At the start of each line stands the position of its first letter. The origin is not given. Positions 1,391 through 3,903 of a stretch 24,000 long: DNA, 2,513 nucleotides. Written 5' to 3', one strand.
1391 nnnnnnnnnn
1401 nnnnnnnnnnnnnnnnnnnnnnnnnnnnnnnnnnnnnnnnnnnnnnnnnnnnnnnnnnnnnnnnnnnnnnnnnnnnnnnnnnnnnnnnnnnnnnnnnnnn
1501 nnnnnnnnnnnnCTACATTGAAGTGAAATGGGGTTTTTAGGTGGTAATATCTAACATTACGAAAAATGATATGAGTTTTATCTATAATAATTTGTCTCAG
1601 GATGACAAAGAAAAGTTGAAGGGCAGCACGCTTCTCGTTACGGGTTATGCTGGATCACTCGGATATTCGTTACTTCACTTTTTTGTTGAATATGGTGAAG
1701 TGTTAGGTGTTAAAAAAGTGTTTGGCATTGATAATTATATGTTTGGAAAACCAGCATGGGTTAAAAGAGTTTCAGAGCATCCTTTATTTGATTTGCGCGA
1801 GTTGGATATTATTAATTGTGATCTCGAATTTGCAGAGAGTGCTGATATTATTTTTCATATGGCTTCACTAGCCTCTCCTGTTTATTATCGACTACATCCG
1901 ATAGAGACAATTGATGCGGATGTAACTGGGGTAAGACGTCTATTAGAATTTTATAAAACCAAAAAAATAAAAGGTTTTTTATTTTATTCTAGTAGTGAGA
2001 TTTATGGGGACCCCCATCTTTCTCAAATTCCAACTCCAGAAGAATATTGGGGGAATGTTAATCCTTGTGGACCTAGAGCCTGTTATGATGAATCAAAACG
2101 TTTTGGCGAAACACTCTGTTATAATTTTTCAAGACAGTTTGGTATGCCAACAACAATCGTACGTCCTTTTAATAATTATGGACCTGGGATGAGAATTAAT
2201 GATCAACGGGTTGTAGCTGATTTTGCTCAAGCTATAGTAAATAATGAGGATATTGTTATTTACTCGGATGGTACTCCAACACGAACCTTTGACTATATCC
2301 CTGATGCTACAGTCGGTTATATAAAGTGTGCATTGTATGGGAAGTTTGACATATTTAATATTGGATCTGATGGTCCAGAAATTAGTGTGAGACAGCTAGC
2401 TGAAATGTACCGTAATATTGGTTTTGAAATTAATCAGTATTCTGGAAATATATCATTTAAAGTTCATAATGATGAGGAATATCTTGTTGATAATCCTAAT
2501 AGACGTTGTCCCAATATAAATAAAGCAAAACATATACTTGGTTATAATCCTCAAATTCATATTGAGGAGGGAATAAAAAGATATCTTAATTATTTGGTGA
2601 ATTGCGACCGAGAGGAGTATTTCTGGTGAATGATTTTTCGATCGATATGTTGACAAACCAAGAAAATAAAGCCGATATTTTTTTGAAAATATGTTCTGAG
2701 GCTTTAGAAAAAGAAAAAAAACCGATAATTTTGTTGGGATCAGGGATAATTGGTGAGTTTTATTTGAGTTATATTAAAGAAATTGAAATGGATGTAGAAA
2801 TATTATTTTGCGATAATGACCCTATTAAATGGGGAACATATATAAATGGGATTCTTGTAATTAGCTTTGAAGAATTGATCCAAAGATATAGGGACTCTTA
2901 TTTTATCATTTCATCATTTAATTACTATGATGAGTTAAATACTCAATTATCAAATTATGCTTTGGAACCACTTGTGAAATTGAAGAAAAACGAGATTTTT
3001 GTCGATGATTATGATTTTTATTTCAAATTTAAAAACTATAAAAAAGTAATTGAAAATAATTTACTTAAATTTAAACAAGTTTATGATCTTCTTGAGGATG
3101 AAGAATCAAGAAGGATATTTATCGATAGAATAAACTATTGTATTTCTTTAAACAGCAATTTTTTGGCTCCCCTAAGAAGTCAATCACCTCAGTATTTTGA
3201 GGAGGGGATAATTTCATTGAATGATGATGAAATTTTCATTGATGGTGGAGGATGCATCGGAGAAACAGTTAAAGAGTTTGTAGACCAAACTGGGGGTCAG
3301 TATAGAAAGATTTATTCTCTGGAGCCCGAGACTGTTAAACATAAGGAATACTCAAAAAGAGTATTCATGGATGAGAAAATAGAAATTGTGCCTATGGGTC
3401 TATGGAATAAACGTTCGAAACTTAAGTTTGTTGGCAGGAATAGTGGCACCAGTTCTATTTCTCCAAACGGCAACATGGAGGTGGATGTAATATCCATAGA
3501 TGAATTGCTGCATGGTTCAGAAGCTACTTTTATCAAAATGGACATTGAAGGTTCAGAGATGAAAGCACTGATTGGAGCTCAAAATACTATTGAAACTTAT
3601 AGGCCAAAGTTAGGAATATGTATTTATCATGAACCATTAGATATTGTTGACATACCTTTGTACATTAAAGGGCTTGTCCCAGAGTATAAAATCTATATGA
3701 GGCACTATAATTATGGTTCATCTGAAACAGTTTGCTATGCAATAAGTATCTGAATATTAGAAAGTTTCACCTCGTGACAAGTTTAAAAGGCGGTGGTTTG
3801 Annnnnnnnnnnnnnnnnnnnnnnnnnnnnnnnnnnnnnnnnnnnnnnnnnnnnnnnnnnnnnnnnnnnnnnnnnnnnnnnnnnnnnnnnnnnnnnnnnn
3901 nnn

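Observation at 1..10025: AT-rich sugar/glycosyltransferase operon with no export machinery, next to hpf-secA-prfB: candidate horizontally acquired flagellin glycosylation island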

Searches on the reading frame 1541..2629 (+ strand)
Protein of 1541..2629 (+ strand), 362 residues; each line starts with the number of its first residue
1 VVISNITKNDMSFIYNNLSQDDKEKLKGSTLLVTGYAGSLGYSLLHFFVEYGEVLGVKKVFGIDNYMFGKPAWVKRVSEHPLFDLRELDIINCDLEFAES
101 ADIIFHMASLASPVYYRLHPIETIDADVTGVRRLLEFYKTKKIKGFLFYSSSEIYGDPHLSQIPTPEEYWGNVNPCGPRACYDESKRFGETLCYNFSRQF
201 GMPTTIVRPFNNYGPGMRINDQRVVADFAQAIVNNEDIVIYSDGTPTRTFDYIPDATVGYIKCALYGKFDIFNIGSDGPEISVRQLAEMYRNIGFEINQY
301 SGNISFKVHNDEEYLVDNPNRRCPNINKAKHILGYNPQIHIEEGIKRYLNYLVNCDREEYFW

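Call 4: search_protein_families(library=pfam, proteins=[window:1541-2629:+], max_evalue=0.01)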
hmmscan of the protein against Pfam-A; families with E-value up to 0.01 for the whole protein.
window:1541-2629:+ (362 aa): 4 families
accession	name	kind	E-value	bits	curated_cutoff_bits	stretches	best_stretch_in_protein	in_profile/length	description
PF01370.27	Epimerase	-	3e-38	132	20.9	1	32-275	2-240/240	NAD dependent epimerase/dehydratase family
PF16363.11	GDP_Man_Dehyd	-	2.1e-32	113.4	27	1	32-347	1-331/332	GDP-mannose 4,6 dehydratase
PF01073.25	3Beta_HSD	-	3.6e-09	36.5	22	1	32-223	1-192/280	3-beta hydroxysteroid dehydrogenase/isomerase family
PF07993.18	NAD_binding_4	-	8.3e-07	28.9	20.1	1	97-210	85-205/258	Male sterility protein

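Call 5: search_protein_families(library=ncbifam, proteins=[window:1541-2629:+], max_evalue=0.01)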
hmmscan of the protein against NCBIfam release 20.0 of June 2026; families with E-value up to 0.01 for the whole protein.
window:1541-2629:+ (362 aa): 16 families
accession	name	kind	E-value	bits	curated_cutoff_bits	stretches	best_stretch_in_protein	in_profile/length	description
TIGR04180.1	EDH_00030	hypoth_equivalog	1.1e-25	90.3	475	1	32-337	2-294/297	NAD-dependent 4,6-dehydratase LegB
NF008872.0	PRK11908.1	equivalog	3.8e-22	78.8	294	1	73-352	38-335/349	bifunctional UDP-4-keto-pentose/UDP-xylose synthase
TIGR01181.1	dTDP_gluc_dehyt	equivalog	2.4e-21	76.2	365.1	1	31-352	2-311/321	dTDP-glucose 4,6-dehydratase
NF005998.1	PRK08125.1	equivalog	1.2e-17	63.6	777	1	27-351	314-648/649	bifunctional UDP-4-amino-4-deoxy-L-arabinose formyltransferase/UDP-glucuronic acid oxidase ArnA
NF047922.1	GDPFucSynFcl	equivalog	4.2e-13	49.4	500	1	140-353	94-302/308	GDP-L-fucose synthase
NF011728.1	PRK15181.1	equivalog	5.5e-13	48.6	760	1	31-354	18-339/348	Vi polysaccharide biosynthesis UDP-N-acetylglucosaminuronic acid C-4 epimerase TviC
TIGR01179.1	galE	equivalog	3.5e-12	45.8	262.3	1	31-341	2-314/332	UDP-glucose 4-epimerase GalE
TIGR02622.1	CDP_4_6_dhtase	equivalog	4.2e-11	42.6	278.45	1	28-351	4-329/352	CDP-glucose 4,6-dehydratase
TIGR02197.1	heptose_epim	equivalog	3.4e-10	39.6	274.6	1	31-353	1-314/316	ADP-glyceromanno-heptose 6-epimerase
NF007582.0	PRK10217.1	equivalog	4.7e-10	39.1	698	1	31-351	4-330/355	dTDP-glucose 4,6-dehydratase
NF007490.0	PRK10084.1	subfamily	1.6e-09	37.2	649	1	31-353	3-335/361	dTDP-glucose 4,6-dehydratase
TIGR01746.1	Thioester-redct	subfamily_domain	7.7e-07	28.7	213.35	1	96-299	84-286/371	thioester reductase domain-containing protein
NF007956.0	PRK10675.1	subfamily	3.7e-06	26.3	394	1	84-214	58-182/338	UDP-glucose 4-epimerase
TIGR04130.1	FnlA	equivalog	0.00061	18.8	730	1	27-150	3-123/337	UDP-N-acetylglucosamine 4,6-dehydratase/5-epimerase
NF042423.1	oxyalk_red_Shew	equivalog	0.0044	16.1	580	0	325-347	308-330/331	2-alkyl-3-oxoalkanoate reductase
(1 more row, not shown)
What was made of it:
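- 1541..2629 (+): UXS-like short-chain dehydrogenase: predicted NDP-glucuronate decarboxylase, giving NDP-xylose or a 4-keto-pentose. It scores only 42.6 bits against the CDP-glucose 4,6-dehydratase model (call 5).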

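Call 43: search_solved_structures(query=window:1541-2629:+, max_evalue=1e-10)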
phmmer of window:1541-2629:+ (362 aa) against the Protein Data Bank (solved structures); distinct sequences matched with E-value up to 1e-10: 49.
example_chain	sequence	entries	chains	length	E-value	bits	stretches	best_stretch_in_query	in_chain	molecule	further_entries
2b69_A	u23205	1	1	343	2.1e-52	181.8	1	29-352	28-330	UDP-glucuronate decarboxylase 1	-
4gll_A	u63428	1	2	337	3.7e-52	181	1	30-352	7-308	UDP-glucuronic acid decarboxylase 1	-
4m55_A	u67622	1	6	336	2e-51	178.6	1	30-352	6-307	UDP-glucuronic acid decarboxylase 1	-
4lk3_A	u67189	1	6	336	2.7e-51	178.2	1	30-352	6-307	UDP-glucuronic acid decarboxylase 1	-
8vr2_A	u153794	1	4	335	2.3e-25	92.8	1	26-352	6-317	NAD-dependent epimerase/dehydratase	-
7ys8_A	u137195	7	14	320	3.5e-24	88.9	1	31-352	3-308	UDP-glucose 4-epimerase | UDP-glucose 4-epimerase along with EC 5.1.3.2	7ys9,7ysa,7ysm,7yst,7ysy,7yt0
8v4g_A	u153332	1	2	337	3.5e-24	88.9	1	7-352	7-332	Putative nucleotide sugar dehydratase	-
8v4h_A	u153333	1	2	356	4.5e-24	88.6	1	6-352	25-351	Putative nucleotide sugar dehydratase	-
6zl6_A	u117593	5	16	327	6.1e-20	75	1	31-355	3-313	Epimerase domain-containing protein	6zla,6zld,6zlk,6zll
4zrm_A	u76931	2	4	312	9.5e-20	74.3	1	30-352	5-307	UDP-glucose 4-epimerase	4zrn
6zlj_A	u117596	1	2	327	1.8e-19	73.4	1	31-355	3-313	Epimerase domain-containing protein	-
5u4q_A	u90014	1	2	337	1e-18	70.9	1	31-262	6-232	dTDP-glucose 4,6-dehydratase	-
3ru7_A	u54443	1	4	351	1.2e-18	70.7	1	29-352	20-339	WbgU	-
3ru9_A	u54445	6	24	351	1.3e-18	70.6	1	28-351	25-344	WbgU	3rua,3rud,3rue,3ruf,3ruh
3lu1_A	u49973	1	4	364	1.4e-18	70.5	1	28-351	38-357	WbgU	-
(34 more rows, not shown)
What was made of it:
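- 1541..2629 (+): Best solved relative is human UDP-glucuronate decarboxylase 2b69, E=2e-52, 182 bits; the next family scores 93 bits (call 43).
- Closest known: UDP-glucose dehydrogenase plus UDP-xylose synthase. Same: The SDR is closest to human UXS1 (call 43) and has a Ugd-like dehydrogenase as a partner.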

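Call 59: find_related_loci(query=window:1541-2629:+, collection=metagenome_contigs, flank=10000)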
Query window:1541-2629:+ (362 aa) in metagenome_contigs; peptide patterns used: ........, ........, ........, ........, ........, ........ (x = any residue, [..] = any of these).
600 stretches matched a pattern (row limit reached: there are more); 592 encode a relative of the query (tblastn E <= 1e-3); the best 80 are kept; 80 distinct loci.
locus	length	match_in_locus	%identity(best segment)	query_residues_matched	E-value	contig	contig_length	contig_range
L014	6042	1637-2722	75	1-362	0e+0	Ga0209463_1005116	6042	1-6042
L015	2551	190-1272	55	5-362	5e-147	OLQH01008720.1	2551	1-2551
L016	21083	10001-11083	54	5-362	3e-134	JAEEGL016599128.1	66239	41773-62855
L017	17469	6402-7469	56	1-352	7e-133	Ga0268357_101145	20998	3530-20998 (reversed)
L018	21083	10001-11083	52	5-362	9e-133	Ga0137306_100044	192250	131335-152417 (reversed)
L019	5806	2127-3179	54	5-352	7e-133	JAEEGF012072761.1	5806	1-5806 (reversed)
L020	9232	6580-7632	54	5-352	2e-132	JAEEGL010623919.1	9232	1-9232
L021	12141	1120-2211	51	2-362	2e-131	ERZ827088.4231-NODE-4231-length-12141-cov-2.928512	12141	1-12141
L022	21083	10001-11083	53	5-362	1e-130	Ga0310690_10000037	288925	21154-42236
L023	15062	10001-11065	54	1-352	7e-130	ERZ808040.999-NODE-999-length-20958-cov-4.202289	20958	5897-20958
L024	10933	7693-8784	53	2-362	6e-130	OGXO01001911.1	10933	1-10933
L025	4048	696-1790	52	3-362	8e-130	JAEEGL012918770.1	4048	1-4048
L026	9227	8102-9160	52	4-352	2e-126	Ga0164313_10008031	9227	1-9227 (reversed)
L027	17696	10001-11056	54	4-352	3e-125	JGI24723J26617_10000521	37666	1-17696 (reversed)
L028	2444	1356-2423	51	1-352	1e-131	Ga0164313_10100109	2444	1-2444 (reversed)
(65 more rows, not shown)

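Call 66: search_protein_families(library=pfam, proteins=[L014:2805-4898:+, L014:4834-5151:+, L016:3000-3953:+, L016:3907-6162:+, L016:6445-7149:-, L016:7168-7995:-, L016:8085-9194:+, L016:12439-13554:-, L016:13612-15000:-, L016:15016-16464:-], max_evalue=0.001)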
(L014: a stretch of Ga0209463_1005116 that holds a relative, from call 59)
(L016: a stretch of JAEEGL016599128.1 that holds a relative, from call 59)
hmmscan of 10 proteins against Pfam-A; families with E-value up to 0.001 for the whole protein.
L014:2805-4898:+ (697 aa): 5 families
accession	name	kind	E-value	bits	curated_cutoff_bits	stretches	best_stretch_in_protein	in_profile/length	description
PF00534.26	Glycos_transf_1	-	6.1e-15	55.6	26.4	1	508-629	9-130/172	Glycosyl transferases group 1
PF13692.12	Glyco_trans_1_4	-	3.6e-10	40.7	27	1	516-622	3-107/142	Glycosyl transferases group 1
PF07719.23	TPR_2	-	5.4e-08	32.8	27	0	48-75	2-29/34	Tetratricopeptide repeat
PF00515.34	TPR_1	-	1.3e-06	28.4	27.8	0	48-77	2-31/34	Tetratricopeptide repeat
PF13424.12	TPR_12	-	0.00052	20.6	30.1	0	54-112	10-76/77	Tetratricopeptide repeat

L014:4834-5151:+ (105 aa): 0 families

L016:3000-3953:+ (317 aa): 1 family
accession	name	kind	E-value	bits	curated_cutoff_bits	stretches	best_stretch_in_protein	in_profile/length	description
PF00348.22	polyprenyl_synt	-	3.8e-65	220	27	1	27-267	3-249/251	Polyprenyl synthetase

L016:3907-6162:+ (751 aa): 0 families

L016:6445-7149:- (234 aa): 1 family
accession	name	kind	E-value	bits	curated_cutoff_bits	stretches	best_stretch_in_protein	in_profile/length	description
PF00535.33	Glycos_transf_2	-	1.3e-21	77.7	23.3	1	4-129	1-129/168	Glycosyl transferase family 2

L016:7168-7995:- (275 aa): 1 family
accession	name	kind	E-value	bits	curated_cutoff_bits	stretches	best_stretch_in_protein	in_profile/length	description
PF04991.19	LicD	-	2.8e-40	139.2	22.6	1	24-240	1-227/227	LicD family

L016:8085-9194:+ (369 aa): 4 families
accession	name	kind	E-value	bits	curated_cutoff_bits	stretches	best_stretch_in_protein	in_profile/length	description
PF01041.23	DegT_DnrJ_EryC1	-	7.6e-93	312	19.8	1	13-366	7-359/360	DegT/DnrJ/EryC1/StrS aminotransferase family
PF00155.27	Aminotran_1_2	-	8.1e-11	42.1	19.7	1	32-159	43-192/361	Aminotransferase class I and II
PF01212.27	Beta_elim_lyase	-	1.3e-06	28.4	27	1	38-206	39-224/288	Beta-eliminating lyase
PF01053.26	Cys_Met_Meta_PP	-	5e-06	25.8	27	1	36-177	57-196/381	Cys/Met metabolism PLP-dependent enzyme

L016:12439-13554:- (371 aa): 3 families
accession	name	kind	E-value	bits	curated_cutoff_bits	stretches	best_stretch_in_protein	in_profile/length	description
PF00266.25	Aminotran_5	-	4.6e-29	102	21.5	1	30-305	36-316/371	Aminotransferase class-V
PF01212.27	Beta_elim_lyase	-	1.1e-06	28.7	27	1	57-218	47-222/288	Beta-eliminating lyase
PF01053.26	Cys_Met_Meta_PP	-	7.5e-05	21.9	27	1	59-194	69-198/381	Cys/Met metabolism PLP-dependent enzyme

L016:13612-15000:- (462 aa): 1 family
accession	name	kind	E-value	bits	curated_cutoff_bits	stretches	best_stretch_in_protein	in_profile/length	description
PF00209.24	SNF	-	4.7e-54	184.4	27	2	5-115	1-111/524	Sodium:neurotransmitter symporter family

L016:15016-16464:- (482 aa): 1 family
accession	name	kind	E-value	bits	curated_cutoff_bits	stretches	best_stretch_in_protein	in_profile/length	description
PF08757.17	CotH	-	2.9e-28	99.7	23.8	1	66-390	2-285/322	CotH kinase protein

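Call 75: search_protein_families(library=pfam, proteins=[L023:401-1609:-, L023:1582-2211:-, L023:2434-3528:-, L023:3697-4770:+, L023:5297-6115:+, L023:6260-8263:+, L023:8309-9985:+, L023:11110-12474:+, L023:12499-13815:+, L023:13796-14653:+], max_evalue=0.001)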
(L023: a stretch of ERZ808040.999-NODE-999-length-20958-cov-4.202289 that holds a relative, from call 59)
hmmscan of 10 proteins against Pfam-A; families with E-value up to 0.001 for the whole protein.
L023:401-1609:- (402 aa): 1 family
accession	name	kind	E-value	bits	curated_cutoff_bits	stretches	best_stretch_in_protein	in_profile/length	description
PF13524.12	Glyco_trans_1_2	-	2e-13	51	25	1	251-396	4-143/144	Glycosyl transferase-like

L023:1582-2211:- (209 aa): 1 family
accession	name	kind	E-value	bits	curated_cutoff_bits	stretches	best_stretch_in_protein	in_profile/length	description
PF00239.26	Resolvase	-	9.8e-32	110.5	23.3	1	5-149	1-144/145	Resolvase, N terminal domain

L023:2434-3528:- (364 aa): 6 families
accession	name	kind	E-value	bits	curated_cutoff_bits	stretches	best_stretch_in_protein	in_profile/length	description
PF00535.33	Glycos_transf_2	-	9.2e-18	65.2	23.3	1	7-130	3-132/168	Glycosyl transferase family 2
PF13704.12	Glyco_tranf_2_4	-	3.5e-07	31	27.5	1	11-91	1-88/98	Glycosyl transferase family 2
PF07719.23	TPR_2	-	4.9e-06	26.7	27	0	319-344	2-27/34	Tetratricopeptide repeat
PF13428.12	TPR_14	-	5.3e-05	23.9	23.5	0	195-229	4-38/44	Tetratricopeptide repeat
PF13424.12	TPR_12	-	0.00012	22.7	30.1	0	320-344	47-71/77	Tetratricopeptide repeat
PF13174.12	TPR_6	-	0.00052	20.9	26.3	0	195-223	3-31/33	Tetratricopeptide repeat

L023:3697-4770:+ (357 aa): 2 families
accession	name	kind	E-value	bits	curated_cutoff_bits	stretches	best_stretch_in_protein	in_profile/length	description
PF00535.33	Glycos_transf_2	-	5.5e-20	72.4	23.3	1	7-122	3-126/168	Glycosyl transferase family 2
PF13704.12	Glyco_tranf_2_4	-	5e-08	33.8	27.5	1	11-91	1-88/98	Glycosyl transferase family 2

L023:5297-6115:+ (272 aa): 2 families
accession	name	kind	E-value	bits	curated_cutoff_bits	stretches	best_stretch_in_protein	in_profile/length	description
PF00669.25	Flagellin_N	-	1.7e-41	141.9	26.6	1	3-137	1-135/139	Bacterial flagellin N-terminal helical region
PF00700.27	Flagellin_C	-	9.3e-32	109.7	23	1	186-271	1-86/86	Bacterial flagellin C-terminal helical region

L023:6260-8263:+ (667 aa): 3 families
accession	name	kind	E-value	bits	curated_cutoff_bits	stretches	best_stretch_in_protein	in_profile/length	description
PF00535.33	Glycos_transf_2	-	7.1e-12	46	23.3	1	14-115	9-117/168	Glycosyl transferase family 2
PF13428.12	TPR_14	-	1e-06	29.3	23.5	0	205-238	4-37/44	Tetratricopeptide repeat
PF14559.12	TPR_19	-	1.5e-05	25.6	25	0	192-230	14-53/68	Tetratricopeptide repeat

L023:8309-9985:+ (558 aa): 1 family
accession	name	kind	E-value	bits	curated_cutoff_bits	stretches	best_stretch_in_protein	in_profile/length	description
PF00535.33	Glycos_transf_2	-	2.9e-12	47.3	23.3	1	155-275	1-127/168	Glycosyl transferase family 2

L023:11110-12474:+ (454 aa): 3 families
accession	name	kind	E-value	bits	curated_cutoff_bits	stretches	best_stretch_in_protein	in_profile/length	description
PF03721.20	UDPG_MGDP_dh_N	-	1.6e-46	158.7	27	1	24-207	3-187/187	UDP-glucose/GDP-mannose dehydrogenase family, NAD binding domain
PF00984.24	UDPG_MGDP_dh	-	1e-23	83.7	25.4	1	222-318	2-93/94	UDP-glucose/GDP-mannose dehydrogenase family, central domain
PF03720.21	UDPG_MGDP_dh_C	-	1.8e-20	73.6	30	1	358-453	1-100/103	UDP-glucose/GDP-mannose dehydrogenase family, UDP binding domain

L023:12499-13815:+ (438 aa): 1 family
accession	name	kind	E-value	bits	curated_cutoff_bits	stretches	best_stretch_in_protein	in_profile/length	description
PF01041.23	DegT_DnrJ_EryC1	-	4.5e-87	293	19.8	1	39-430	5-357/360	DegT/DnrJ/EryC1/StrS aminotransferase family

L023:13796-14653:+ (285 aa): 1 family
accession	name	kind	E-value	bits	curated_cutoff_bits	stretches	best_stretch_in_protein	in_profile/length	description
PF00682.25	HMGL-like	-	4.5e-11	43.1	29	1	124-257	106-240/260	HMGL-like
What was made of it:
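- Closest known: UDP-glucose dehydrogenase plus UDP-xylose synthase. Same: In L016 and L023 a DegT aminotransferase is also present, as with ArnB (calls 66, 75).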

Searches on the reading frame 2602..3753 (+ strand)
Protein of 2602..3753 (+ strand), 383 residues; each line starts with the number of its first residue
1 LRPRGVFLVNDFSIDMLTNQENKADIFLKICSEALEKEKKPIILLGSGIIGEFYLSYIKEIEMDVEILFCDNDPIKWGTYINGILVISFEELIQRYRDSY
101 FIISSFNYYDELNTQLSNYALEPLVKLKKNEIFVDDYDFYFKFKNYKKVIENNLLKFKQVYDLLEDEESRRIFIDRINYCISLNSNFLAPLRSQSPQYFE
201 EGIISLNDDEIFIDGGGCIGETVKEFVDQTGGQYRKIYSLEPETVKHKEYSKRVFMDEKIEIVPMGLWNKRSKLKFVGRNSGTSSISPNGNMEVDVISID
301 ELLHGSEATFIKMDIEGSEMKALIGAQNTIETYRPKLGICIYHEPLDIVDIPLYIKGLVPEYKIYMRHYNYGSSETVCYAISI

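Call 4: search_protein_families(library=pfam, proteins=[window:2602-3753:+], max_evalue=0.01)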
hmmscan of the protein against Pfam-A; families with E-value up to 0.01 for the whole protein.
window:2602-3753:+ (383 aa): 2 families
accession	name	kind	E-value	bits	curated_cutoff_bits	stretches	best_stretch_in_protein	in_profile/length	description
PF05050.19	Methyltransf_21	-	8.2e-12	46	22.7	1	215-339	2-144/173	Methyltransferase FkbM domain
PF11043.13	Anti-RecBCD_p2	-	0.0029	18.2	25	0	217-261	13-57/97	Bacteriophage P22, anti-RecBCD protein 2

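Call 5: search_protein_families(library=ncbifam, proteins=[window:2602-3753:+], max_evalue=0.01)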
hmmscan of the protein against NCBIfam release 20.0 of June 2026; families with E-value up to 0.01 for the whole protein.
window:2602-3753:+ (383 aa): 2 families
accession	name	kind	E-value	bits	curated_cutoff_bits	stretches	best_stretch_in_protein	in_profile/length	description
TIGR01444.1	fkbM_fam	subfamily_domain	1.9e-13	51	37.7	1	212-337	2-138/143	FkbM family methyltransferase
NF003995.0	PRK05472.2-4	subfamily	0.0073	15.9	126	0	37-96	81-141/213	redox-sensing transcriptional repressor Rex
